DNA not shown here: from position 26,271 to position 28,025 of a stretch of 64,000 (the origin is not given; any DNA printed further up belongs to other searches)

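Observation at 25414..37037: Tight operon: giant NAD-GDH, oversized Orn/Lys-type decarboxylase, ATP-grasp ligase and Ntn/C45 acyltransferase-hydrolase, with a divergent LysR regulator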

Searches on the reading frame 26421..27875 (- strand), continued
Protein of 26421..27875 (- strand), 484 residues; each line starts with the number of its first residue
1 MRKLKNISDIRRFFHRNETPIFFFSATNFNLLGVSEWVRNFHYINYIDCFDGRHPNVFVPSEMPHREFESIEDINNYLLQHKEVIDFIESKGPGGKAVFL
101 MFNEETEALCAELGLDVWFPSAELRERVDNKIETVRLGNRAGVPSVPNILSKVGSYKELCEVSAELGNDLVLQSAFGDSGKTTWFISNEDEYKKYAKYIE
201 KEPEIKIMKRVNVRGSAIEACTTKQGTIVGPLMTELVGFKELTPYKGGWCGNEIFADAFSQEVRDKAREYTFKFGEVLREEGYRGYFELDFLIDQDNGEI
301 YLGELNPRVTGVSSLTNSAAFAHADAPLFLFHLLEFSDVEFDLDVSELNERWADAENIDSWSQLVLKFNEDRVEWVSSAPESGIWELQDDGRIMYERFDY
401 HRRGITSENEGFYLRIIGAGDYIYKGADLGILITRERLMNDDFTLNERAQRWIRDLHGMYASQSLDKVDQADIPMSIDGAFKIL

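Call 39: search_dna_similar(query=window:26421-27875:-, collection=plasmids, mode=protein, max_rows=30, max_evalue=1e-20)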
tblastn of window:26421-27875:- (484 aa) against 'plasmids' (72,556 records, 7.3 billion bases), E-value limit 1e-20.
Records with a match: 33; places in all: 37; records where one place covers at least 80% of the query: 25.
Best place of each record, by identity: 60-80% 8; <60% 25.
By first word of the organism name: Rhizobium 15; Sinorhizobium 11; Cupriavidus 2; Roseobacter 1; Pseudorhodobacter 1; Shinella 1; Roseateles 1; Chondrinema 1.
By predicted mobility (MOB-suite, as given by PLSDB): conjugative 24; non-mobilizable 7; mobilizable 2.
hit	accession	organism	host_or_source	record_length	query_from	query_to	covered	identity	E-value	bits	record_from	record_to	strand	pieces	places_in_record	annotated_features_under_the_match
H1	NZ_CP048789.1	Roseobacter ponti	cell culture,seawater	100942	4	484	99%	66.3%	0e+0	657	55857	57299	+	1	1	biotin carboxylase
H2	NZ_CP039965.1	Pseudorhodobacter turbinis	single bacterial isolate,Turban shell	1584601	3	484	100%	64.7%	0e+0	647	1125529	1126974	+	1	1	record has no annotation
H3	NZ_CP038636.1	Cupriavidus oxalaticus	whole organism,sewage sludge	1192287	1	484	100%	63.8%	0e+0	624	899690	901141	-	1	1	none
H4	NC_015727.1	Cupriavidus necator N-1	soil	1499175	2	484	100%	63.5%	0e+0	615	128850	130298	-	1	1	record has no annotation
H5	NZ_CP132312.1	Shinella zoogloeoides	Homo sapiens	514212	1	484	100%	61.7%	0e+0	628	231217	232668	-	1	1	biotin carboxylase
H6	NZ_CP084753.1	Roseateles sp. XES5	Xenopus laevis,bacterial culture,swab ...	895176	1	484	100%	61.3%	0e+0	629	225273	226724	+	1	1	biotin carboxylase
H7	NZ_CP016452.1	Sinorhizobium sp. RAC02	Microbial isolate,Algal phycosphere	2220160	1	484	100%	61.1%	0e+0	624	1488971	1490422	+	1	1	none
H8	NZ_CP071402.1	Rhizobium leguminosarum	lentil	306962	1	475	98%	59.7%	0e+0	580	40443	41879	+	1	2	biotin carboxylase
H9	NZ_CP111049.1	Chondrinema litorale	Seaweed,red alga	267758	3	484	100%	58.6%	0e+0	587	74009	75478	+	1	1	biotin carboxylase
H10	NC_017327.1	Sinorhizobium meliloti SM11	-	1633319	1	475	98%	59.3%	0e+0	570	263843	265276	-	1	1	none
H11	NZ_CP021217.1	Sinorhizobium meliloti RU11/001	-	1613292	1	475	98%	59.3%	0e+0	570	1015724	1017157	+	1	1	none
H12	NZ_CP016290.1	Rhizobium leguminosarum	Vavilovia formosa,cell culture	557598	1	475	98%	58.2%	0e+0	574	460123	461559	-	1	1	biotin carboxylase | hypothetical protein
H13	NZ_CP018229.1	Rhizobium leguminosarum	Vavilovia formosa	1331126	1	475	98%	58.2%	0e+0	574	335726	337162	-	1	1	record has no annotation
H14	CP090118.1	Rhizobium leguminosarum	Trifolium ambiguum,Cell culture,Plant ...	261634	1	475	98%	53.9%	5e-159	506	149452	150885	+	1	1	biotin carboxylase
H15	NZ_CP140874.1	Rhizobium beringeri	Trifolium pratense,whole organism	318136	1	475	98%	53.9%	5e-159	506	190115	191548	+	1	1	biotin carboxylase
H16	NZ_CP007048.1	Rhizobium leguminosarum bv. trifolii WSM1689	root nodule of Trifolium uniflorum ...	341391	2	474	98%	53.9%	1e-163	519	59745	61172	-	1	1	biotin carboxylase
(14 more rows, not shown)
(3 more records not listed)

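Call 40: get_annotated_region(hit=H1, flank=9000)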
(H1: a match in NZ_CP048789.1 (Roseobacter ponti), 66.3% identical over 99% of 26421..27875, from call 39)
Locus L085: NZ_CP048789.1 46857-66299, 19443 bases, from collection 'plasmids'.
description: Roseobacter ponti strain DSM 106830 plasmid p1, complete sequence
organism: Roseobacter ponti (NCBI taxid 1891787)
taxonomy: Bacteria; Pseudomonadota; Alphaproteobacteria; Rhodobacterales; Roseobacteraceae; Roseobacter; Roseobacter ponti
host: -; source: cell culture,seawater; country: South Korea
typing (MOB-suite, as given by PLSDB): non-mobilizable; replicon rep_cluster_376
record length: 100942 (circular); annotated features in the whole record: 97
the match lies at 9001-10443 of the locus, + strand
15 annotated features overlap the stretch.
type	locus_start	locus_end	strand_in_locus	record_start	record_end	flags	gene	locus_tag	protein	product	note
CDS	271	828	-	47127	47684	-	-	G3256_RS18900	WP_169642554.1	cupin domain-containing protein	-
CDS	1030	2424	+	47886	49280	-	gabT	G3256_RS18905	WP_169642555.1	4-aminobutyrate--2-oxoglutarate transaminase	GO:0009450 - gamma-aminobutyric acid catabolic process [Evidence IEA]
CDS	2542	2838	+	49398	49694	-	-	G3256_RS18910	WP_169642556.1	hypothetical protein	-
CDS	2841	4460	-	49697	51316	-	-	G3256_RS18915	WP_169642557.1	FMN-binding glutamate synthase family protein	GO:0006537 - glutamate biosynthetic process [Evidence IEA]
CDS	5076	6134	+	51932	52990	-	-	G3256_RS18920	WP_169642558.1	carbon-nitrogen hydrolase family protein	-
CDS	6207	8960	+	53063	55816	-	-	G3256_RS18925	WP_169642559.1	aminotransferase class I/II-fold pyridoxal phosphate-dependent enzyme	-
CDS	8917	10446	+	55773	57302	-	-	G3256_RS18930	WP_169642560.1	biotin carboxylase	-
CDS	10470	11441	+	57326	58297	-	-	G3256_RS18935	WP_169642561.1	C45 family peptidase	-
CDS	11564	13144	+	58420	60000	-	-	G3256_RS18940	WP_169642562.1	ABC transporter substrate-binding protein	-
CDS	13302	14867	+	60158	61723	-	-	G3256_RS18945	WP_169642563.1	ABC transporter substrate-binding protein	-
CDS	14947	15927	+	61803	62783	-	-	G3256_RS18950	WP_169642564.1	ABC transporter permease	GO:0055085 - transmembrane transport [Evidence IEA]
CDS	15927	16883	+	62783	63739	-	-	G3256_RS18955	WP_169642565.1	ABC transporter permease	-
CDS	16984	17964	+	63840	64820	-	-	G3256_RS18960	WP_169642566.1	ABC transporter ATP-binding protein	-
CDS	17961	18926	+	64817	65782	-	-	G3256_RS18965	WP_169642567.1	oligopeptide/dipeptide ABC transporter ATP-binding protein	GO:0015833 - peptide transport [Evidence IEA]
CDS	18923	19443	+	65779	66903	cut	-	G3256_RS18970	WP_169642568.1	CaiB/BaiF CoA-transferase family protein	-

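Call 41: get_annotated_region(hit=H8, flank=9000)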
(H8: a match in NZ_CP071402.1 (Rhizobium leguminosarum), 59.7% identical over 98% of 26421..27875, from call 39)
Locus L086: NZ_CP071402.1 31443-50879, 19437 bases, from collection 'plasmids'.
description: Rhizobium leguminosarum strain OyaliB plasmid p3, complete sequence
organism: Rhizobium leguminosarum (NCBI taxid 384)
taxonomy: Bacteria; Pseudomonadota; Alphaproteobacteria; Hyphomicrobiales; Rhizobiaceae; Rhizobium; Rhizobium leguminosarum
host: -; source: lentil; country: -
typing (MOB-suite, as given by PLSDB): conjugative; replicon rep_cluster_512; relaxase MOBP; mating-pair formation MPF_T
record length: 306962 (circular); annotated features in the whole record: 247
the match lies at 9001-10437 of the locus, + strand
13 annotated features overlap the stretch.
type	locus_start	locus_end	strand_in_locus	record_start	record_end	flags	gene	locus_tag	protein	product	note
CDS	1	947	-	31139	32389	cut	-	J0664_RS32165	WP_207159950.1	Glu/Leu/Phe/Val dehydrogenase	-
CDS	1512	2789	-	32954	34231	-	-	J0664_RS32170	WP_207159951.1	ATP-grasp domain-containing protein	-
CDS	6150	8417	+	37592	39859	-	-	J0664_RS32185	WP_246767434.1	aminotransferase class I/II-fold pyridoxal phosphate-dependent enzyme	GO:0009058 - biosynthetic process [Evidence IEA]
CDS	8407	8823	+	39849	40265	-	-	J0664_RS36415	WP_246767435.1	hypothetical protein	-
CDS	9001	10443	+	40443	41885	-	-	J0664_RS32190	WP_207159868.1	biotin carboxylase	-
CDS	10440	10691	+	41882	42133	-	-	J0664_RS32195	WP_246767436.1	hypothetical protein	-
CDS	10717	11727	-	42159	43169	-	-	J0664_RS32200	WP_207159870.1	IS30 family transposase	-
CDS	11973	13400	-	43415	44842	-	-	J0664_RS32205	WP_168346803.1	ISNCY family transposase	-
CDS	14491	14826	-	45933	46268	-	-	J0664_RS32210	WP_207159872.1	hypothetical protein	-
CDS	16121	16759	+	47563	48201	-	-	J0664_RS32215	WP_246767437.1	TlpA disulfide reductase family protein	-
CDS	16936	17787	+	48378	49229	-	-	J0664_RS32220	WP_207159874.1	electron transfer flavoprotein subunit beta/FixA family protein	-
CDS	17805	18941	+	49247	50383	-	-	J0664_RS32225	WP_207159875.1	electron transfer flavoprotein subunit alpha/FixB family protein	-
CDS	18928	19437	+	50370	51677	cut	-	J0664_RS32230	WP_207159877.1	FAD-dependent oxidoreductase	-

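Call 42: get_annotated_region(hit=H16, flank=10000)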
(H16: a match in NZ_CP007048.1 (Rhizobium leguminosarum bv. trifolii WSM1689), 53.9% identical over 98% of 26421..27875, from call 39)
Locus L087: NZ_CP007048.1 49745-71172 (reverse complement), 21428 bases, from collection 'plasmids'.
description: Rhizobium leguminosarum bv. trifolii WSM1689 plasmid unnamed3, complete sequence
organism: Rhizobium leguminosarum bv. trifolii WSM1689 (NCBI taxid 754523)
taxonomy: Bacteria; Pseudomonadota; Alphaproteobacteria; Hyphomicrobiales; Rhizobiaceae; Rhizobium; Rhizobium leguminosarum; Rhizobium leguminosarum bv. trifolii WSM1689
host: -; source: root nodule of Trifolium uniflorum collected on the edge of a valley; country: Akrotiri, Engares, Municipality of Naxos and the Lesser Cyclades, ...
typing (MOB-suite, as given by PLSDB): conjugative; replicon rep_cluster_512; relaxase MOBP; mating-pair formation MPF_T
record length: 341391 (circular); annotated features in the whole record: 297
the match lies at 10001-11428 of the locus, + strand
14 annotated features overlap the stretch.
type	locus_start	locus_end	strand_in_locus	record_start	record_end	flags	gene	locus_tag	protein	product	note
CDS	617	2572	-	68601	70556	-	-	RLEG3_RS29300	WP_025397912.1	RiPP maturation radical SAM C-methyltransferase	-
CDS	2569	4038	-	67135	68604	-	-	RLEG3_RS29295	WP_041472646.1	radical SAM family RiPP maturation amino acid epimerase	-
CDS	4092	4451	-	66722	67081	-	-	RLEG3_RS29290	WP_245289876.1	Nif11-like leader peptide family natural product precursor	-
CDS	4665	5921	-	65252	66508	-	-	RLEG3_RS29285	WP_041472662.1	Glu/Leu/Phe/Val dehydrogenase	-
CDS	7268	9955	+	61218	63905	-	-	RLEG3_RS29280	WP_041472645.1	beta-eliminating lyase-related protein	GO:0006520 - amino acid metabolic process [Evidence IEA]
CDS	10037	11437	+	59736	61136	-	-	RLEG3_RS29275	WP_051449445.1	biotin carboxylase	-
CDS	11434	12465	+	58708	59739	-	-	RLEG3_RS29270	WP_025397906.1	C45 family peptidase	-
CDS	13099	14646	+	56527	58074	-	-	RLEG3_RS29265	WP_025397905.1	ABC transporter substrate-binding protein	-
CDS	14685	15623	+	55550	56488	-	-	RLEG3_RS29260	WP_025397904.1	ABC transporter permease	GO:0055085 - transmembrane transport [Evidence IEA]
CDS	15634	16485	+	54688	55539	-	-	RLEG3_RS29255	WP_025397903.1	ABC transporter permease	-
CDS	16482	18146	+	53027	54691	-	-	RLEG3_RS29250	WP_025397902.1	ABC transporter ATP-binding protein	-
CDS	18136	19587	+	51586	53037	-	-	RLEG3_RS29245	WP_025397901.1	amidase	-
CDS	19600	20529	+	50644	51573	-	-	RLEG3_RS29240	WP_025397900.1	MurR/RpiR family transcriptional regulator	GO:0006355 - regulation of DNA-templated transcription [Evidence IEA]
CDS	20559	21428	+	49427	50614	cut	-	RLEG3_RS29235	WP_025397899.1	serine hydrolase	-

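Call 43: get_annotated_region(hit=H5, flank=10000)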
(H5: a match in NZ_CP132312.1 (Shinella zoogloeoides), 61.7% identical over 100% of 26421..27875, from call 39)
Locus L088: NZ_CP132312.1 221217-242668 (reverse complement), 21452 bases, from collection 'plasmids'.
description: Shinella zoogloeoides strain UPHL-collab-1 plasmid unnamed2, complete sequence
organism: Shinella zoogloeoides (NCBI taxid 352475)
taxonomy: Bacteria; Pseudomonadota; Alphaproteobacteria; Hyphomicrobiales; Rhizobiaceae; Shinella; Shinella zoogloeoides
host: -; source: Homo sapiens; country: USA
typing (MOB-suite, as given by PLSDB): non-mobilizable
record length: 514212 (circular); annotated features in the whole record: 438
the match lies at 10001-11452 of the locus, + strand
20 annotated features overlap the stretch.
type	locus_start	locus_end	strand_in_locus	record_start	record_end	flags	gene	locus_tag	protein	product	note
CDS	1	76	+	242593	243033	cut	-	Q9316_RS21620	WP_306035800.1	hypothetical protein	-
CDS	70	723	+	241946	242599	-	-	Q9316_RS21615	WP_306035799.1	lysophospholipid acyltransferase family protein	-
CDS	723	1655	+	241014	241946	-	-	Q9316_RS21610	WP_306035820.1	phosphatidate cytidylyltransferase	-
CDS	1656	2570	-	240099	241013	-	-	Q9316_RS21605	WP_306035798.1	carbon-nitrogen hydrolase family protein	-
CDS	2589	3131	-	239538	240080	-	-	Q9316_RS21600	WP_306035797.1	Lrp/AsnC family transcriptional regulator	-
CDS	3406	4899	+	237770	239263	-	-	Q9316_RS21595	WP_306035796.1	amino acid permease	GO:0055085 - transmembrane transport [Evidence IEA]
CDS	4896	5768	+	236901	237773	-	-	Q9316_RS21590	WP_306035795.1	universal stress protein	-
CDS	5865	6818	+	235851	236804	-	speB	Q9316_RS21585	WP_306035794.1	agmatinase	GO:0008295 - spermidine biosynthetic process [Evidence IEA]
CDS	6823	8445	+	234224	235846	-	-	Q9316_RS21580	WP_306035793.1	5-guanidino-2-oxopentanoate decarboxylase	-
CDS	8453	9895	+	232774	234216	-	-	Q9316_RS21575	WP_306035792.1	aldehyde dehydrogenase family protein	-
CDS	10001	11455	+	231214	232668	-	-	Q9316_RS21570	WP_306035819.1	biotin carboxylase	-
CDS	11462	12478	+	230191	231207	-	-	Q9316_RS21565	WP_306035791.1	C45 family peptidase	-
CDS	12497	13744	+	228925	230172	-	-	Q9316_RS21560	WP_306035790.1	D-amino acid dehydrogenase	GO:0055130 - D-alanine catabolic process [Evidence IEA]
CDS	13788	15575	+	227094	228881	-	-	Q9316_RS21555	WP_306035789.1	alanine racemase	-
CDS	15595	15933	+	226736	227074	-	-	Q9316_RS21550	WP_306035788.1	RidA family protein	-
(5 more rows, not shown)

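Call 44: get_annotated_region(hit=H9, flank=10000)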
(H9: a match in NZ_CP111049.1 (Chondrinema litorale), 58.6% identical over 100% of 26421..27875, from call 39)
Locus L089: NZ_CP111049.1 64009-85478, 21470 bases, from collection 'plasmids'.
description: Chondrinema litorale strain WSW3-B12 plasmid unnamed7, complete sequence
organism: Chondrinema litorale (NCBI taxid 2994555)
taxonomy: Bacteria; Bacteroidota; Cytophagia; Cytophagales; Flammeovirgaceae; Chondrinema; Chondrinema litorale
host: -; source: Seaweed,red alga; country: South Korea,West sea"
typing (MOB-suite, as given by PLSDB): non-mobilizable
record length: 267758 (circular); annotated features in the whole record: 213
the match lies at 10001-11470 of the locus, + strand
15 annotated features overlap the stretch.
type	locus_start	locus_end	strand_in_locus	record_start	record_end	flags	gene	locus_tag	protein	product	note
CDS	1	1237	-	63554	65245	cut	-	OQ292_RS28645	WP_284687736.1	serine hydrolase domain-containing protein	-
CDS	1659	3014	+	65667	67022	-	-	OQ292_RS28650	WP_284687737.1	NAD-dependent succinate-semialdehyde dehydrogenase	-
CDS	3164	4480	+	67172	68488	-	gabT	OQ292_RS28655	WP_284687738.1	4-aminobutyrate--2-oxoglutarate transaminase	GO:0009450 - gamma-aminobutyric acid catabolic process [Evidence IEA]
CDS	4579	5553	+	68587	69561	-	-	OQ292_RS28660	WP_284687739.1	carbon-nitrogen hydrolase family protein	-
CDS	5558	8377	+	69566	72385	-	-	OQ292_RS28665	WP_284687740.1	ornithine decarboxylase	-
CDS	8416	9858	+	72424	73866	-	-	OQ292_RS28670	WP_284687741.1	APC family permease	-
CDS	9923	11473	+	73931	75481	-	-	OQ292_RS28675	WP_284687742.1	biotin carboxylase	-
CDS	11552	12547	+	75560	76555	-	-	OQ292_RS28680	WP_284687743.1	C45 family peptidase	-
CDS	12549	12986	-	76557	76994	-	-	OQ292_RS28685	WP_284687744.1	hypothetical protein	-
CDS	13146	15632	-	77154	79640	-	-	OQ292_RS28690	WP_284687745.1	outer membrane beta-barrel family protein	GO:0015891 - siderophore transport [Evidence IEA]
CDS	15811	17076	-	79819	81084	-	-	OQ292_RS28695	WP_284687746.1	HAMP domain-containing sensor histidine kinase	GO:0007165 - signal transduction [Evidence IEA]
CDS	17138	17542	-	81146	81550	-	-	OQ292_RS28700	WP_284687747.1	hypothetical protein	-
CDS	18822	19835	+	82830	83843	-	-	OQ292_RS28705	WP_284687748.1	hypothetical protein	-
CDS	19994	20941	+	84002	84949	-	-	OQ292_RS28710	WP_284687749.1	ParA family protein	-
CDS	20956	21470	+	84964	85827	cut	-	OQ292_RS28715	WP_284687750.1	ParB N-terminal domain-containing protein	-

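Call 49: predict_structure(alignment_id=A1)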
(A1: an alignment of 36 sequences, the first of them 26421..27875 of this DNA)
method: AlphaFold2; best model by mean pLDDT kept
length: 484 residues; sequences in the alignment: 36
mean_pLDDT: 79.5   pTM: 0.82
mean pLDDT of the five models: 79.5, 79.4, 78.0, 77.1, 75.5
residues with pLDDT >= 90: 150; 70-90: 225; 50-70: 77; < 50: 32
segments of 3 or more residues with pLDDT < 50: 49-53, 246-252, 310-322, 479-484
pLDDT, mean of each block of 10 residues (from residue 1): 80 89 71 72 68 59 62 85 90 87 92 93 86 91 94 96 95 78 90 95 93 81 91 64 52 56 88 95 88 87 72 37 65 90 89 66 77 85 87 83 76 78 76 78 82 90 81 55 41
secondary structure, 60 per line:
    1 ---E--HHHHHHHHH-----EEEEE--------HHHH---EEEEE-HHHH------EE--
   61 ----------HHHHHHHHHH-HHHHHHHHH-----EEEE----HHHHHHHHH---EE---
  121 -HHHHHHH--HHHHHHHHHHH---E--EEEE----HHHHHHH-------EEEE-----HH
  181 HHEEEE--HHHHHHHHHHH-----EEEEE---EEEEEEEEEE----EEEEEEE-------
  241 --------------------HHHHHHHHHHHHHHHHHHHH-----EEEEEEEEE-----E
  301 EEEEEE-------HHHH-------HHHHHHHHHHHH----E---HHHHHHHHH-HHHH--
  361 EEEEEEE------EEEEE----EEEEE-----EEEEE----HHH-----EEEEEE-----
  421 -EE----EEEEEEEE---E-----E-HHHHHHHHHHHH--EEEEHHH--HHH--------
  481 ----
elements in order: H7-15 E21-25 H34-37 E41-45 H47-50 H71-80 H82-90 E96-99 H104-112 H122-128 H131-141 E148-151 H156-162 E170-173 H179-182 E183-186 H189-199 E205-209 E213-222 E227-233 H261-280 E286-294 E300-306 H314-317 H325-336 H345-353 H355-358 E361-367 E374-378 E383-387 E393-397 E410-415 E428-435 H447-458 E461-464
